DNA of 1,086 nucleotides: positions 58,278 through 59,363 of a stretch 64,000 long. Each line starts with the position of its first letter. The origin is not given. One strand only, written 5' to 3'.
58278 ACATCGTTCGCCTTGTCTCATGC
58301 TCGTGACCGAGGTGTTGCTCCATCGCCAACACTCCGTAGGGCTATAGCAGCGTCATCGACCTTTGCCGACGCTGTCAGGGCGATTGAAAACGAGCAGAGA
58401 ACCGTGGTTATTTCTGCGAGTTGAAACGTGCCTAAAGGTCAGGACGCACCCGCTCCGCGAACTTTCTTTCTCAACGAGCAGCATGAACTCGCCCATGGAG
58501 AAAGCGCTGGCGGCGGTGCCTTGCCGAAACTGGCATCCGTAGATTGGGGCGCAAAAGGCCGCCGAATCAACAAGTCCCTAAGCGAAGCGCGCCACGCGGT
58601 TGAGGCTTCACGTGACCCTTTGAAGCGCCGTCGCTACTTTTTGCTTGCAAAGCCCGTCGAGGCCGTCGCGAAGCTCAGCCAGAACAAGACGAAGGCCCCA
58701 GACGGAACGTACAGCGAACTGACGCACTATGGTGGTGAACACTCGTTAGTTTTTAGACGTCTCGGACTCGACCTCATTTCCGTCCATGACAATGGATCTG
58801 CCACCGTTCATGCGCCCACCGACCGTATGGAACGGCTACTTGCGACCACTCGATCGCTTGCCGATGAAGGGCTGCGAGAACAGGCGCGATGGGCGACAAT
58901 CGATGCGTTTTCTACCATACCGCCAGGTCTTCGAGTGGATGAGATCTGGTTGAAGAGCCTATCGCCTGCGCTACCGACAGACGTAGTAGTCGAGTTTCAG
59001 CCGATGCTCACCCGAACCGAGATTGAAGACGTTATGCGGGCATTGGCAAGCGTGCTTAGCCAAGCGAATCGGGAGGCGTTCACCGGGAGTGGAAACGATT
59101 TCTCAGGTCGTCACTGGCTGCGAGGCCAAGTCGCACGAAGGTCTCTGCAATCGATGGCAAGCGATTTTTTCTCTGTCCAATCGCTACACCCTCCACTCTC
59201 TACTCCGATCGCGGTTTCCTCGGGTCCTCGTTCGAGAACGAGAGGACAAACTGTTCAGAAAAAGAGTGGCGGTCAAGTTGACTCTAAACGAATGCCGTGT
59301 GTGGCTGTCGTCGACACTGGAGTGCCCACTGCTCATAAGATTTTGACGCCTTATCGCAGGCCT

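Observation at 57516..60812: Coupled AAA+ ATPase and cytoplasmic S8 subtilase on a lower-GC islet: IetAS-like candidate anti-phage system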

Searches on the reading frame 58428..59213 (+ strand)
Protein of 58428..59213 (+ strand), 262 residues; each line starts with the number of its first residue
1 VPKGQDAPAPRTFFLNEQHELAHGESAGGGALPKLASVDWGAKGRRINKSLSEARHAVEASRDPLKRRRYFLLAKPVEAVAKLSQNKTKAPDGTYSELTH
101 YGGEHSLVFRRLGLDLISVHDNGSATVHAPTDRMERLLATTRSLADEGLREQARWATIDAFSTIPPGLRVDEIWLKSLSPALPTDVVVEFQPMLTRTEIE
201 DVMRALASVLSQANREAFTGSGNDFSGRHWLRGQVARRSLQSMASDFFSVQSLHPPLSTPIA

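Call 44: predict_structure(alignment_id=A2)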
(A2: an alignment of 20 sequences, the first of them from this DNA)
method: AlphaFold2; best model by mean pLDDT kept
length: 262 residues; sequences in the alignment: 20
mean_pLDDT: 87.5   pTM: 0.80
mean pLDDT of the five models: 87.5, 86.6, 86.4, 86.3, 85.6
residues with pLDDT >= 90: 200; 70-90: 26; 50-70: 6; < 50: 30
segments of 3 or more residues with pLDDT < 50: 1-29
pLDDT, mean of each block of 10 residues (from residue 1): 43 39 38 82 98 98 97 96 89 92 92 95 96 98 94 95 96 95 95 94 97 93 89 97 97 86 54
secondary structure, 60 per line:
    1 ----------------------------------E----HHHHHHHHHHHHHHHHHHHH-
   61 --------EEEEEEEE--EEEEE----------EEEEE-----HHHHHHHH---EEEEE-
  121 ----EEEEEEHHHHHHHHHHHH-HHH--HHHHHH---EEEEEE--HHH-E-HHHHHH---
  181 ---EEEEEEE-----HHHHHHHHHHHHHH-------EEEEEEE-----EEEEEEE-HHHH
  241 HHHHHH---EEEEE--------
elements in order: H40-59 E69-76 E79-83 E94-98 H104-111 E115-119 E125-130 H131-142 H149-154 E158-163 H172-177 E184-190 H196-209 E217-223 E229-235 H237-246 E250-254

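Call 48: fold_search(model_id=the predicted structure, library=pdb)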
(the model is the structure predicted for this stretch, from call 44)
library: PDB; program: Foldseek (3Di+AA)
matches with E <= 10: 1592; with E <= 0.001: 0
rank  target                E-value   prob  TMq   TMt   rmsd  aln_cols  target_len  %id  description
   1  4una_G                7.2e-03  0.54  0.21  0.27  14.7       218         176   10  THE CRYSTAL STRUCTURE OF I-DMOI IN COMPLEX WITH ITS TARGET DNA AT 2 DAYS INCUBATION IN 5MM MN (STATE 4) (released 2014-12-17)
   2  5a0w_G                7.6e-03  0.54  0.21  0.26  14.4       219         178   11  THE CRYSTAL STRUCTURE OF I-DMOI E117A IN COMPLEX WITH ITS TARGET DNA AND IN THE PRESENCE OF 2MM MN (released 2016-05-11)
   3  5o6g_D                9.1e-03  0.54  0.21  0.27  14.7       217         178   12  Structures and dynamics of mesophilic variants from the homing endonuclease I-DmoI (released 2017-12-06)
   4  8uf0_B                9.6e-03  0.66  0.21  0.26  11.7       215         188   11  T33-ml23 - Designed Tetrahedral Protein Cage Using Machine Learning Algorithms (released 2023-11-15)
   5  6dzs_D                1.0e-02  0.51  0.21  0.14  17.6       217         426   13  Mycobacterial homoserine dehydrogenase ThrA in complex with NADP (released 2018-07-18)
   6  5a0w_A                1.2e-02  0.47  0.21  0.26  15.3       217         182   12  THE CRYSTAL STRUCTURE OF I-DMOI E117A IN COMPLEX WITH ITS TARGET DNA AND IN THE PRESENCE OF 2MM MN (released 2016-05-11)
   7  4zck                  1.2e-02  0.44  0.18  0.16  15.4       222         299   12  Crystal Structure of C-terminal Fragment of Escherichia coli BipA/TypA (released 2015-07-29)
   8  5akm_A                1.2e-02  0.41  0.20  0.26  16.5       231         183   15  THE CRYSTAL STRUCTURE OF I-DMOI G20S IN COMPLEX WITH ITS TARGET DNA IN THE PRESENCE OF 2MM MG (released 2015-06-17)
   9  5o6i_A                1.3e-02  0.44  0.20  0.24  14.8       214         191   11  Structures and dynamics of mesophilic variants from the homing endonuclease I-DmoI (released 2017-12-06)
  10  4unc_G                1.4e-02  0.41  0.21  0.27  14.7       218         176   10  THE CRYSTAL STRUCTURE OF I-DMOI IN COMPLEX WITH ITS TARGET DNA AT 8 DAYS INCUBATION IN 5MM MN (STATE 6) (released 2014-12-17)
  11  2vs8_A                1.4e-02  0.41  0.20  0.26  14.7       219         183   10  The crystal structure of I-DmoI in complex with DNA and Mn (released 2008-11-11)
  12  5a0w_D                1.6e-02  0.41  0.20  0.25  14.6       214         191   10  THE CRYSTAL STRUCTURE OF I-DMOI E117A IN COMPLEX WITH ITS TARGET DNA AND IN THE PRESENCE OF 2MM MN (released 2016-05-11)
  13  4unc_A                1.6e-02  0.38  0.21  0.27  16.2       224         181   12  THE CRYSTAL STRUCTURE OF I-DMOI IN COMPLEX WITH ITS TARGET DNA AT 8 DAYS INCUBATION IN 5MM MN (STATE 6) (released 2014-12-17)
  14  2vs7_G                1.7e-02  0.41  0.21  0.27  14.8       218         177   10  The crystal structure of I-DmoI in complex with DNA and Ca (released 2008-11-11)
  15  4cq1_D                1.8e-02  0.47  0.20  0.26  17.9       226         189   11  Crystal structure of the neuronal isoform of PTB (released 2014-02-19)
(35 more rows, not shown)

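Call 73: search_protein_families(library=padloc, proteins=[window:58428-59213:+], max_evalue=1)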
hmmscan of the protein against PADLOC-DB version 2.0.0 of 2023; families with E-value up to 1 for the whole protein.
window:58428-59213:+ (262 aa): 0 families

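Call 90: search_protein_representatives(alignment_id=A2)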
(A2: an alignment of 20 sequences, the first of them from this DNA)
Query: 20 sequences, 262 profile positions. Proteins with E-value up to 0.001 (for the whole library): 207; up to 1e-10: 179; up to 1e-30: 123. The best 150 are listed.
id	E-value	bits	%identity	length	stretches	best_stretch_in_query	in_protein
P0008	4.7e-113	393.0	-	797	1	1-262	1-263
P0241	7.1e-108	376.1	-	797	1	1-261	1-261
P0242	7.8e-108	376.0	-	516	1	1-261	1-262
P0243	1.5e-107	375.1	-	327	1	1-248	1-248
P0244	2.9e-107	374.1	-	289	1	7-260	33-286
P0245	1.3e-106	372.0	-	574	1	1-261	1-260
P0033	7.6e-101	353.0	-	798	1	5-261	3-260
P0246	8.0e-101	353.0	-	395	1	5-261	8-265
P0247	5.9e-99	346.8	-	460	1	1-261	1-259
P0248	6.8e-98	343.4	-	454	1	5-261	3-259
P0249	8.8e-98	343.0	-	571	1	5-262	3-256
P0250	1.0e-95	336.2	-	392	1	6-261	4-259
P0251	1.2e-95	336.0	-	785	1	6-260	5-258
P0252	1.2e-95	336.0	-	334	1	16-261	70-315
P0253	1.4e-93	329.3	-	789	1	1-261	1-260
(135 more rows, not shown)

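Call 93: fold_search(model_id=the predicted structure, library=viral)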
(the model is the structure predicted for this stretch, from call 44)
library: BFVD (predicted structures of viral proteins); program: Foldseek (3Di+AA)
matches with E <= 10: 894; with E <= 0.001: 0
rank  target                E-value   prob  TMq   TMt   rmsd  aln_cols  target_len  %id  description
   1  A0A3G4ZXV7            6.7e-03  0.57  0.20  0.25  14.4       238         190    9  Uncharacterized protein [Faunusvirus sp.]
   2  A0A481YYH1            1.7e-02  0.94  0.17  0.22   5.1        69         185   14  Uncharacterized protein [Marseillevirus LCMAC202]
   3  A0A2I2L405            2.3e-02  1.00  0.24  0.59   3.9        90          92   19  Uncharacterized protein [Orpheovirus IHUMI-LCC2]
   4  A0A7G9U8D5            3.6e-02  0.11  0.12  0.12  20.2       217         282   12  Bro-a protein [Spilarctia obliqua nucleopolyhedrovirus]
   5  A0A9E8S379            4.1e-02  0.30  0.22  0.23  16.5       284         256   12  (no name in the UniProt tables at hand)
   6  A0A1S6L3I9            5.1e-02  0.13  0.18  0.11  24.6       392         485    9  Uncharacterized protein [Erwinia phage vB_EamM_Yoloswag]
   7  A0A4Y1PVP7            6.1e-02  0.80  0.16  0.37   6.7        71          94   17  (no name in the UniProt tables at hand)
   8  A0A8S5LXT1            6.1e-02  0.16  0.18  0.21  14.0       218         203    6  INTRON-ENCODED ENDONUCLEASE I-SCEI [Myoviridae sp. ctZgq1]
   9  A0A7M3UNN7            6.9e-02  0.20  0.15  0.20  15.1       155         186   10  K Homology domain-containing protein [Pyramimonas orientalis virus]
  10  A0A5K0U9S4            7.7e-02  0.16  0.20  0.08  14.8       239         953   10  threonine--tRNA ligase [Yasminevirus sp. GU-2018]
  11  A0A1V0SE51            9.7e-02  0.99  0.24  0.67   3.6        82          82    6  Uncharacterized protein [Indivirus ILV1]
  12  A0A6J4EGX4            1.2e-01  0.12  0.15  0.20  15.0       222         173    9  Uncharacterized protein [Salmonella phage SAP012]
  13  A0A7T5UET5            1.2e-01  0.87  0.20  0.55   7.1        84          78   13  (no name in the UniProt tables at hand)
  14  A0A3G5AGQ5            1.3e-01  0.25  0.15  0.30  11.1        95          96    8  Uncharacterized protein [Hyperionvirus sp.]
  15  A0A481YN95            1.3e-01  0.09  0.16  0.15  19.8       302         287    9  Uncharacterized protein [Pithovirus LCDPAC01]
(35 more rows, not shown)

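Call 94: search_solved_structures(query=A2, max_evalue=1)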
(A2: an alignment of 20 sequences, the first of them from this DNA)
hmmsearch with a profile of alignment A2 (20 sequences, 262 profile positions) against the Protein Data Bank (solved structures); distinct sequences matched with E-value up to 1: 6.
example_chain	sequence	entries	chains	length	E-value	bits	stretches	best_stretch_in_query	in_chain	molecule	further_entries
4lqu_A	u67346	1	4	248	0.72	12.2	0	47-134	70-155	Green fluorescent protein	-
6mdr_b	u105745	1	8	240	0.83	12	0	52-134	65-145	GFP-17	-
1yhh_A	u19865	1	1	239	0.87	11.9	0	48-129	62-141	green fluorescent protein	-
4w7d_A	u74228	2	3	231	0.87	11.9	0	16-135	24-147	fluorescent protein D21H/K26H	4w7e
8qkh_S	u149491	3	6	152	0.91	11.8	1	118-216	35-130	Non-cytoplasmic protein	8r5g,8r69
4lqt_A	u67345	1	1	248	0.97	11.8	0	50-134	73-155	Green fluorescent protein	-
